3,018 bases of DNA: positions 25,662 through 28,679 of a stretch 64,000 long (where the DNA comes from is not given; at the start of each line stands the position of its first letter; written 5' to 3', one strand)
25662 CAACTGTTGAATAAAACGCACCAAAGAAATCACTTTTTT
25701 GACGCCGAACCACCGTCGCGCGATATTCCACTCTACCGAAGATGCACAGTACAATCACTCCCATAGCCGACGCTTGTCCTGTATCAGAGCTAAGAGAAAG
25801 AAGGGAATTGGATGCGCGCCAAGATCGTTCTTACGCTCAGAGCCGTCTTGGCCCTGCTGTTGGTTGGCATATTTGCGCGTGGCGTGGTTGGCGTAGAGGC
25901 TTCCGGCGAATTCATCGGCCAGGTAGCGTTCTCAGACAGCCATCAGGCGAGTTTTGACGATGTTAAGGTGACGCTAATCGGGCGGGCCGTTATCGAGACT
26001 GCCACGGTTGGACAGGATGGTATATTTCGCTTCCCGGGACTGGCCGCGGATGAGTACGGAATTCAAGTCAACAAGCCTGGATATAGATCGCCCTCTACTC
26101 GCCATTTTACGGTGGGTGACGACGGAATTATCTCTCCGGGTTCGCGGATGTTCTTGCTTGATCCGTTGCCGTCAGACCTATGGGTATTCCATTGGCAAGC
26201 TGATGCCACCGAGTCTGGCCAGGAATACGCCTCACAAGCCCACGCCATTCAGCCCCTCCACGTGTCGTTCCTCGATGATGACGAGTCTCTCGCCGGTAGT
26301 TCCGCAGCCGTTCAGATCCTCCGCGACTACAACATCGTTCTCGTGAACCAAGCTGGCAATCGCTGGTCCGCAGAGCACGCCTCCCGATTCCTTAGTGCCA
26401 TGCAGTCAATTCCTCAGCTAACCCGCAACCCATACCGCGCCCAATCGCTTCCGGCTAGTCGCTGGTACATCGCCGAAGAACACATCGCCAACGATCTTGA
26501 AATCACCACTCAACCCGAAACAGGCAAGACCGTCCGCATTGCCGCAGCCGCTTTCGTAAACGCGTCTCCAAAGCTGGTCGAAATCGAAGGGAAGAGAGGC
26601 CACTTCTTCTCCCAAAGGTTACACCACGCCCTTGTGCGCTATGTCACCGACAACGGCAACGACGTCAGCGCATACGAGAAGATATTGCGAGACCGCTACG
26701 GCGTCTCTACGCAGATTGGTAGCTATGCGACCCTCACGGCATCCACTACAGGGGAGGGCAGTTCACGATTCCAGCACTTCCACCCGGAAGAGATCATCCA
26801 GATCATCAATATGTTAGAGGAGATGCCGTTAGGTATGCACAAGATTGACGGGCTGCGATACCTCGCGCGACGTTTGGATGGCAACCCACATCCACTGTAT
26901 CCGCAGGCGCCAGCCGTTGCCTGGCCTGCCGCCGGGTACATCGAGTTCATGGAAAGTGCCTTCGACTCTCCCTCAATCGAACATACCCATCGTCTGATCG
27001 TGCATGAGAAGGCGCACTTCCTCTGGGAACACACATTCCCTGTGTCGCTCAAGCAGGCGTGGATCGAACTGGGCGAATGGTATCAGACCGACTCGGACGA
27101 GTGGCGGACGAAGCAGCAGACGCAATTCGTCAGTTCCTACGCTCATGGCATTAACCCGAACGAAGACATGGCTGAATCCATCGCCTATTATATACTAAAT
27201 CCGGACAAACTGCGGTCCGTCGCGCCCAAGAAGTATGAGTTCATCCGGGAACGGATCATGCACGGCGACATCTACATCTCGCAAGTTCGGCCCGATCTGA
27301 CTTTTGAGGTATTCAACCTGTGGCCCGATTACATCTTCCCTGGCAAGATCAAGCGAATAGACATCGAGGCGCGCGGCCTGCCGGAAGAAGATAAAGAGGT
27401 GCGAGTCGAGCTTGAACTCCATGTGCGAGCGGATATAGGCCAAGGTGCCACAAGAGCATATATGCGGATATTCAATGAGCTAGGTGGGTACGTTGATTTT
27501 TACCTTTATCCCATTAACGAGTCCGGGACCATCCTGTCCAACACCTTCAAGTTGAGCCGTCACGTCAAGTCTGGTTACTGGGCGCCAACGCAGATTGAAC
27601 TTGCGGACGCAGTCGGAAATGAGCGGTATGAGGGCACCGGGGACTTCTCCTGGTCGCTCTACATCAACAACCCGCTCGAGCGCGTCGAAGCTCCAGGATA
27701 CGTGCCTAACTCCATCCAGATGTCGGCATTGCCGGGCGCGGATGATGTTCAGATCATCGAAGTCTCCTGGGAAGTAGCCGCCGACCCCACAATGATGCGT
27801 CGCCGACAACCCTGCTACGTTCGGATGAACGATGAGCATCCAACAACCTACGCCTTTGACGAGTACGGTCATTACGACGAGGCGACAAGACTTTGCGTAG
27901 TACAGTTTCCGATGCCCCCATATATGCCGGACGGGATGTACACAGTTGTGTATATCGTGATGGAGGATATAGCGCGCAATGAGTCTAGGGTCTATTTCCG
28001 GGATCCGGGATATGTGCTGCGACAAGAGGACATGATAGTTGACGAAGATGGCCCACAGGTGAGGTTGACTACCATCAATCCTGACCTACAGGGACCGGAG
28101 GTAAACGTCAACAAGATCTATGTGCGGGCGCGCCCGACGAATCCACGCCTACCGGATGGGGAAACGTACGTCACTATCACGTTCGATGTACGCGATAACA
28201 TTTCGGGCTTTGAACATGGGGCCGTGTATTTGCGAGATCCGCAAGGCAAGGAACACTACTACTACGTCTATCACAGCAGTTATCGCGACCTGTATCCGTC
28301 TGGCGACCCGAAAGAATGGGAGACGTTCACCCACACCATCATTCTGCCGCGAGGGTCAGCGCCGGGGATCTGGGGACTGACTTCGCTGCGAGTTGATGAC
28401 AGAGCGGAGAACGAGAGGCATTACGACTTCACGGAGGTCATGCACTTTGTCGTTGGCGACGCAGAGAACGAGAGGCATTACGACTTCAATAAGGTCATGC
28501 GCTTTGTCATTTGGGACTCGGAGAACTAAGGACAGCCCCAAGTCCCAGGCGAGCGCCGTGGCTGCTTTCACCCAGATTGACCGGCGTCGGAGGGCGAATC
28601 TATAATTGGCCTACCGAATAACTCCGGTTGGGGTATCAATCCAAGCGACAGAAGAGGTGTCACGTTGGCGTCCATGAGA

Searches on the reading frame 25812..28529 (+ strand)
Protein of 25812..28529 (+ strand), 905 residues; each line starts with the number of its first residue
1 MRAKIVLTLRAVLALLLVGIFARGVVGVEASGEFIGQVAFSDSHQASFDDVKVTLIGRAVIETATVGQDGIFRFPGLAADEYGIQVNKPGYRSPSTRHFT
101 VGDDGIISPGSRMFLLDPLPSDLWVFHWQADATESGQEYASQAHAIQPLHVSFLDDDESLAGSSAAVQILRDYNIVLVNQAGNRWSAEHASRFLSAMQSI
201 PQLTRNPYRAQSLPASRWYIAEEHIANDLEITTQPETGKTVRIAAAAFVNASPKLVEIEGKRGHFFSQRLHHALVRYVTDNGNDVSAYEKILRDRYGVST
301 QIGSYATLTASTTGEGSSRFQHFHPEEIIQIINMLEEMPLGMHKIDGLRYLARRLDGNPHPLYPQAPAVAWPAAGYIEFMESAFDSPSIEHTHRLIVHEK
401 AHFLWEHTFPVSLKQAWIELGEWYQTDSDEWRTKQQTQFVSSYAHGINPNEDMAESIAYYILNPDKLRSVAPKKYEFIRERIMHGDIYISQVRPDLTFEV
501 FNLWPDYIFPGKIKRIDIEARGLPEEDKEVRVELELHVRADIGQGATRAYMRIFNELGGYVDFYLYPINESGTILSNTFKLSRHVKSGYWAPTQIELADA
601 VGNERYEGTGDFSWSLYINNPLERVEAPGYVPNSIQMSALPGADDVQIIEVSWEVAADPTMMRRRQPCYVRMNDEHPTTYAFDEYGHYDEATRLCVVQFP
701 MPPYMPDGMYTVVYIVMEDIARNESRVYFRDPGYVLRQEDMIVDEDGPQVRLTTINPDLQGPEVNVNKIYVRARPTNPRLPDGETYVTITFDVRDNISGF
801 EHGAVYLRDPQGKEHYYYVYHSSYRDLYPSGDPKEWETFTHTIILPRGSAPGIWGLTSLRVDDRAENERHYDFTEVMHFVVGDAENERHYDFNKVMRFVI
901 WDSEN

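Call 28: search_protein_families(library=pfam, proteins=[window:25812-28529:+], max_evalue=0.001)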
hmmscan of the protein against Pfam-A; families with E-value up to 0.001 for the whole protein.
window:25812-28529:+ (905 aa): 1 family
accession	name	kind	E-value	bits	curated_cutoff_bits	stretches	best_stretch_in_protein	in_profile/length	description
PF13620.12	CarboxypepD_reg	-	2e-07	31.7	32.3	1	42-104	8-72/82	Carboxypeptidase regulatory-like domain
